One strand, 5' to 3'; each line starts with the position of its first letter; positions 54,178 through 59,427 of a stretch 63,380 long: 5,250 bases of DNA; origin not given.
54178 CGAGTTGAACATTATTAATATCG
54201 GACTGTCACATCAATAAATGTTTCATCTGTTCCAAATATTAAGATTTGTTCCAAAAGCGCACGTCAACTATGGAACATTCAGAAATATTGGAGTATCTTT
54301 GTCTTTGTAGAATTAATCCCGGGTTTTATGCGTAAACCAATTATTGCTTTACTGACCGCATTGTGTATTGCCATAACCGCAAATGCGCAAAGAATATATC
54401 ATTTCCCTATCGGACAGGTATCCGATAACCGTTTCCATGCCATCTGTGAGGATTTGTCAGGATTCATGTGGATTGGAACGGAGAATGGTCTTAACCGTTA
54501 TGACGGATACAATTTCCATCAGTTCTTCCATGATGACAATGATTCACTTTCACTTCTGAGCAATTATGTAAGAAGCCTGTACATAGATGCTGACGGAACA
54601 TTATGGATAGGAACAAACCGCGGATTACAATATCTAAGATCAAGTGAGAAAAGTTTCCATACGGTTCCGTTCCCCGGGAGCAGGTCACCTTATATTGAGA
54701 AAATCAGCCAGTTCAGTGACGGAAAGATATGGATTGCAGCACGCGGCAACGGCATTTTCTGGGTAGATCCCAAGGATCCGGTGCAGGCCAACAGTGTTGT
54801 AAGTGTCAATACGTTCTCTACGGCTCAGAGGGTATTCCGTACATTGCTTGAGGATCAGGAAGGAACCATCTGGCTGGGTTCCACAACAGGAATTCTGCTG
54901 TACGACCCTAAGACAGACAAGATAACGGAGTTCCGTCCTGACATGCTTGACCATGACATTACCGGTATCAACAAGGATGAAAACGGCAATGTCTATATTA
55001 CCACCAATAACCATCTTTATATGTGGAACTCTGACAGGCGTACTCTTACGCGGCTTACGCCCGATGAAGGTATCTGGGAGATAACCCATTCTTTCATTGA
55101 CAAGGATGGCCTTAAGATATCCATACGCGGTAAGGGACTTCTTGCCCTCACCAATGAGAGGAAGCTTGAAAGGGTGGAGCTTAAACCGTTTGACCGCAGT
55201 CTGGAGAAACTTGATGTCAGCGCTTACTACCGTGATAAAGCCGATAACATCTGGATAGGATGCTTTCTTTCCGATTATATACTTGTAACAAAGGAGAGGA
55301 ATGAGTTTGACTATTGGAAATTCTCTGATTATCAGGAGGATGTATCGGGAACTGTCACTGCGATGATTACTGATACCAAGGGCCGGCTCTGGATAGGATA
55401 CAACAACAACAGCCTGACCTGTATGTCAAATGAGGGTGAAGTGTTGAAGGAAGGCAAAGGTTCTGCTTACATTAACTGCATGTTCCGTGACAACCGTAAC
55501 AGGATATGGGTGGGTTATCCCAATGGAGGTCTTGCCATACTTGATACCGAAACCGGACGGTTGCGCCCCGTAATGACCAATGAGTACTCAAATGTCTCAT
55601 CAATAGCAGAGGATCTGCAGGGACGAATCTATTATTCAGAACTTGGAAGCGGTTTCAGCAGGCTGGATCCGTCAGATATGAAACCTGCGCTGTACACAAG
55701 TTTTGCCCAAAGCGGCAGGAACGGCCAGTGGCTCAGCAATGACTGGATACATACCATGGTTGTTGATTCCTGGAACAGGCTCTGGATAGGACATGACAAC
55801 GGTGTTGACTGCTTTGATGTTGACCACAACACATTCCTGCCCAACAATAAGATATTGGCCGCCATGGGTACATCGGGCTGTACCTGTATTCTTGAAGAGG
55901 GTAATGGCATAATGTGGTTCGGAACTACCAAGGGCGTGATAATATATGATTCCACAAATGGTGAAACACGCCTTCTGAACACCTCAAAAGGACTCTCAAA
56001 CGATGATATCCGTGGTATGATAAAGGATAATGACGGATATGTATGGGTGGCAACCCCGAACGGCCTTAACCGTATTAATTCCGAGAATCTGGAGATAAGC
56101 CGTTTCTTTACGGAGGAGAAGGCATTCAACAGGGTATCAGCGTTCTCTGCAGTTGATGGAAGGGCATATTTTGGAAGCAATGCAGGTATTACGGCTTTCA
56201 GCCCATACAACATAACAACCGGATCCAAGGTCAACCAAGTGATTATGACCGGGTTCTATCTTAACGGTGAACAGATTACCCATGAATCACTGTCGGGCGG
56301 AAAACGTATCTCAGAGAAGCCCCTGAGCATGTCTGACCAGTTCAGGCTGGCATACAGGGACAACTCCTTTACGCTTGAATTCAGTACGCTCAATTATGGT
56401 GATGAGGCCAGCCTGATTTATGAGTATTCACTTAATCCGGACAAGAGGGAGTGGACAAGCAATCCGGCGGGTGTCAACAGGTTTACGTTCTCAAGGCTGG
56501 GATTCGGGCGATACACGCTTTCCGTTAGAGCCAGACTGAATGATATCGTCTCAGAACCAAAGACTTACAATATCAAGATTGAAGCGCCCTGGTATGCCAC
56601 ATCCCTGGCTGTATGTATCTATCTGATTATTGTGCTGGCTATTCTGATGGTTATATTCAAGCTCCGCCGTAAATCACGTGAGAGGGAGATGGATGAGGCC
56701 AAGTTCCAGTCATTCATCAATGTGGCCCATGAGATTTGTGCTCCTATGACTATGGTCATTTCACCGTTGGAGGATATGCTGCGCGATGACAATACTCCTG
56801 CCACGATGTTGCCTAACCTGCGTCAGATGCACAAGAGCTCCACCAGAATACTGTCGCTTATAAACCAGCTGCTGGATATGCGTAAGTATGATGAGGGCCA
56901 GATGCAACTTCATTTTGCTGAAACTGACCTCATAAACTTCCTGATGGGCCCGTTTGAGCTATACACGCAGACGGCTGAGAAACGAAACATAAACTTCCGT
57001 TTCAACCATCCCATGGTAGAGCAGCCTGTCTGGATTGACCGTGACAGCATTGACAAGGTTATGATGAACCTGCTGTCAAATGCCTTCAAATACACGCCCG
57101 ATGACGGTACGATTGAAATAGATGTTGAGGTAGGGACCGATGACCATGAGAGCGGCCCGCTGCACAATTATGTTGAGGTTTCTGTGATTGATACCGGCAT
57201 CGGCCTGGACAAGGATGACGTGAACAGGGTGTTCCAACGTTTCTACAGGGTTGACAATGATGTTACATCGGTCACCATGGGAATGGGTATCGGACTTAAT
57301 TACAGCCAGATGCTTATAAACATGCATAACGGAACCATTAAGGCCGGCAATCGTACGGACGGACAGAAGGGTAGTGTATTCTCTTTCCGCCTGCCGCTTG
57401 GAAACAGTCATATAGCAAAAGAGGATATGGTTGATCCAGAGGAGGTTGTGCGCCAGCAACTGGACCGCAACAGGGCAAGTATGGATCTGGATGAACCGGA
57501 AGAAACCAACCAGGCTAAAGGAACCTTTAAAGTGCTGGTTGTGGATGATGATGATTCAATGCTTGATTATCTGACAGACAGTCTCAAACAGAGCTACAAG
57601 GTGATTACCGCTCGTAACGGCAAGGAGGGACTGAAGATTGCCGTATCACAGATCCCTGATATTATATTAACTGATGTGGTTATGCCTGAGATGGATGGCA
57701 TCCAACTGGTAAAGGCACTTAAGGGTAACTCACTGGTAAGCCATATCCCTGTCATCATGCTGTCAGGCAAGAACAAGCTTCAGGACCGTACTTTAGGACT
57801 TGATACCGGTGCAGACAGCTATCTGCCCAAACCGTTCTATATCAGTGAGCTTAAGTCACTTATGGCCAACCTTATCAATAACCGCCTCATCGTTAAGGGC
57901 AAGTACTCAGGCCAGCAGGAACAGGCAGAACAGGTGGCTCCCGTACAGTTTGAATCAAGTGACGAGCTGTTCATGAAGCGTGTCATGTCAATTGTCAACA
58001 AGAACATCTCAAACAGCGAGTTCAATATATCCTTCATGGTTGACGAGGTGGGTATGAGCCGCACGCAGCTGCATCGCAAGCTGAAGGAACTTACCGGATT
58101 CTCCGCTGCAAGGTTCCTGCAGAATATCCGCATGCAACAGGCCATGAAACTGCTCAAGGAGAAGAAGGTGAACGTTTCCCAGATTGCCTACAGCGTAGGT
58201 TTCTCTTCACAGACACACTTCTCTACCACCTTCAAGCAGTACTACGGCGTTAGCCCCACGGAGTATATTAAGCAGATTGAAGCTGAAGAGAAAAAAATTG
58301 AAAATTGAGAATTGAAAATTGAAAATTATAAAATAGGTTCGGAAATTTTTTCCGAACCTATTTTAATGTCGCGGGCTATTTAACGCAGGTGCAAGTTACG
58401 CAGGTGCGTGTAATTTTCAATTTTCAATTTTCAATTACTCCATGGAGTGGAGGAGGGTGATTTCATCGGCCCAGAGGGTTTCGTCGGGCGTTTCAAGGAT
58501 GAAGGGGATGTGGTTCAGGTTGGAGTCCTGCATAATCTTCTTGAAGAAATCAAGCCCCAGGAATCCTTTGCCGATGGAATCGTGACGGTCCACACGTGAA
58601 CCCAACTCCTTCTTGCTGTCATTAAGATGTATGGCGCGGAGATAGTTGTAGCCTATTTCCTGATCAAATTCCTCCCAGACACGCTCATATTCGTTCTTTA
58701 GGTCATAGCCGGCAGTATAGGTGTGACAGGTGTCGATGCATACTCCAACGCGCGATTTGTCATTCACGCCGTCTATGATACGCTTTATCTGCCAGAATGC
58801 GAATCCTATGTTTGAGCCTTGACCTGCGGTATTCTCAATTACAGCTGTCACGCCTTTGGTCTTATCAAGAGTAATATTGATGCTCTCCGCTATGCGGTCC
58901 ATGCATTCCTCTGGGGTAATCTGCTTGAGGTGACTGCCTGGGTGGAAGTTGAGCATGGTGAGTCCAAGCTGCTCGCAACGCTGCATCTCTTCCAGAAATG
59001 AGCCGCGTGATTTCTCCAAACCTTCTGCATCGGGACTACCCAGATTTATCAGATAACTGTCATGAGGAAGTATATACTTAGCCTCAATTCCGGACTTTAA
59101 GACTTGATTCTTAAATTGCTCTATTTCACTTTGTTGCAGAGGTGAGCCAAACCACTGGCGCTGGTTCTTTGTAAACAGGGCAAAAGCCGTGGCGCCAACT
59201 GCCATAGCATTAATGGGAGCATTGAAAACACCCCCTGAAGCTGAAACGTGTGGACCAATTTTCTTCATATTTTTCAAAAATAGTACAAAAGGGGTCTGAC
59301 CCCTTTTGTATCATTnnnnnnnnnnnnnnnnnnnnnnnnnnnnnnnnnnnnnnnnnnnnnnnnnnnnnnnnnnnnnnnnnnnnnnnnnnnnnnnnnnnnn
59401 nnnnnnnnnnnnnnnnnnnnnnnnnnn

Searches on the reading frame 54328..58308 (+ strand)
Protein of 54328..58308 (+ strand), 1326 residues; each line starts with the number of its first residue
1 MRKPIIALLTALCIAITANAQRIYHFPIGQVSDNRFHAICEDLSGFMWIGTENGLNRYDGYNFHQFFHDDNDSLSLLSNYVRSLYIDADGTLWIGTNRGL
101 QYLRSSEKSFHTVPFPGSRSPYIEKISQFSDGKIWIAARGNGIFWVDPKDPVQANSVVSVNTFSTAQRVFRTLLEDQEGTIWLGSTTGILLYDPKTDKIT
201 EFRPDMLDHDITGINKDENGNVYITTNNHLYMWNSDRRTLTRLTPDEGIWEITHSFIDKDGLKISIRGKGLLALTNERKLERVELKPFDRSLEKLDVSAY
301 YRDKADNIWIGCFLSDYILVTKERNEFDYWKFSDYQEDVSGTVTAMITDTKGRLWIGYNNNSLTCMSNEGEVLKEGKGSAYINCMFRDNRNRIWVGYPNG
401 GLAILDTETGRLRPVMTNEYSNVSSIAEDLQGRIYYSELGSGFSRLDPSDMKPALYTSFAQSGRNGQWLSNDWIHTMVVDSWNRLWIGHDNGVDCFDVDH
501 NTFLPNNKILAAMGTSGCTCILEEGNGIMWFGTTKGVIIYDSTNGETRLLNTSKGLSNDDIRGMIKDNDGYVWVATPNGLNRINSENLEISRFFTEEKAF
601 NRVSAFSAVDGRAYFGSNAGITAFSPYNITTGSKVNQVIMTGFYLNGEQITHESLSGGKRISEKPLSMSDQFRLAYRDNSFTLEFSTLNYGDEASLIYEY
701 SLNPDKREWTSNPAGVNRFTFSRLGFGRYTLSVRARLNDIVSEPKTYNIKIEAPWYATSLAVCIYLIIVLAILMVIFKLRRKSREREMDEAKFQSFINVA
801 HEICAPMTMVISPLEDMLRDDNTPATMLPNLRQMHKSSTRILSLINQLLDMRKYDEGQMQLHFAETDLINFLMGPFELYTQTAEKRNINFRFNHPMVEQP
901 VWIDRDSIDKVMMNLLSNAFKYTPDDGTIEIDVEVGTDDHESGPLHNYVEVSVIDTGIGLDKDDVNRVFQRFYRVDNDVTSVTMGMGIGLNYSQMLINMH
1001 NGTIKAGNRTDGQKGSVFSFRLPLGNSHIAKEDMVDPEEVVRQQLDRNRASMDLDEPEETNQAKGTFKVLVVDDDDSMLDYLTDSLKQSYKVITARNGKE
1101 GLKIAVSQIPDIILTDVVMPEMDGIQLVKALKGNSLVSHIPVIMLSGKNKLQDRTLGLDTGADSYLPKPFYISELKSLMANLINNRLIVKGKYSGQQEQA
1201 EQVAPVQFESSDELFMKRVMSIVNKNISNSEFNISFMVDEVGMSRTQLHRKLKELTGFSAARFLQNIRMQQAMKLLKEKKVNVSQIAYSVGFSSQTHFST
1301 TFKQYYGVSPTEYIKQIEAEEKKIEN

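Call 8: search_protein_families(library=pfam, proteins=[window:54328-58308:+], max_evalue=0.001)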
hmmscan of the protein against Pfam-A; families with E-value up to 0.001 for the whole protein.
window:54328-58308:+ (1326 aa): 11 families
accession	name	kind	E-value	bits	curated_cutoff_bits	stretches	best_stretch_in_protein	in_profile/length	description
PF07494.17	Reg_prop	-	4.7e-35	115.6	20.4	1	75-98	1-24/24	Two component regulator propeller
PF00072.30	Response_reg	-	3.3e-24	85.6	30.2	1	1069-1177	1-108/111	Response regulator receiver domain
PF12833.13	HTH_18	-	8.3e-24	84.1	33.6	1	1238-1315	2-79/80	Helix-turn-helix domain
PF02518.31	HATPase_c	-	4.2e-22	79.1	26.4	1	904-1025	2-110/111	Histidine kinase-, DNA gyrase B-, and HSP90-like ATPase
PF00165.29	HTH_AraC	-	2.9e-16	59.6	26.6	1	1280-1315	8-42/42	Bacterial regulatory helix-turn-helix proteins, AraC family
PF16819.11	DUF5074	-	1.6e-15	57.5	27.2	1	472-608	99-235/353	Domain of unknown function (DUF5074)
PF23748.1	Beta-prop_LRRK2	-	4e-09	36.4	26.9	0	374-429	268-323/359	LRRK2 beta propeller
PF08450.18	SGL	-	3.8e-05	23.8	26.3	0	132-373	4-217/246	SMP-30/Gluconolactonase/LRE-like region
PF07495.19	Y_Y_Y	-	5e-05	23.6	26.6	1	689-751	1-64/65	Y_Y_Y domain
PF00512.31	HisKA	-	6.9e-05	23.3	26.9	1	798-857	8-66/66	His Kinase A (phospho-acceptor) domain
PF23754.1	Beta-prop_IP5PC_F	-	0.00036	20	27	0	335-411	284-359/392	IP5P C-F beta-propeller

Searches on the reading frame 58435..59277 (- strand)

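Call 8: search_protein_families(library=pfam, proteins=[window:58435-59277:-], max_evalue=0.001)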
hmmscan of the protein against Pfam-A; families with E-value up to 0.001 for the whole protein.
window:58435-59277:- (280 aa): 1 family
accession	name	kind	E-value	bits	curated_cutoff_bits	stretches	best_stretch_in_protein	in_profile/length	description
PF01261.30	AP_endonuc_2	-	9e-65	219.3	31.1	1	25-276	5-246/249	Xylose isomerase-like TIM barrel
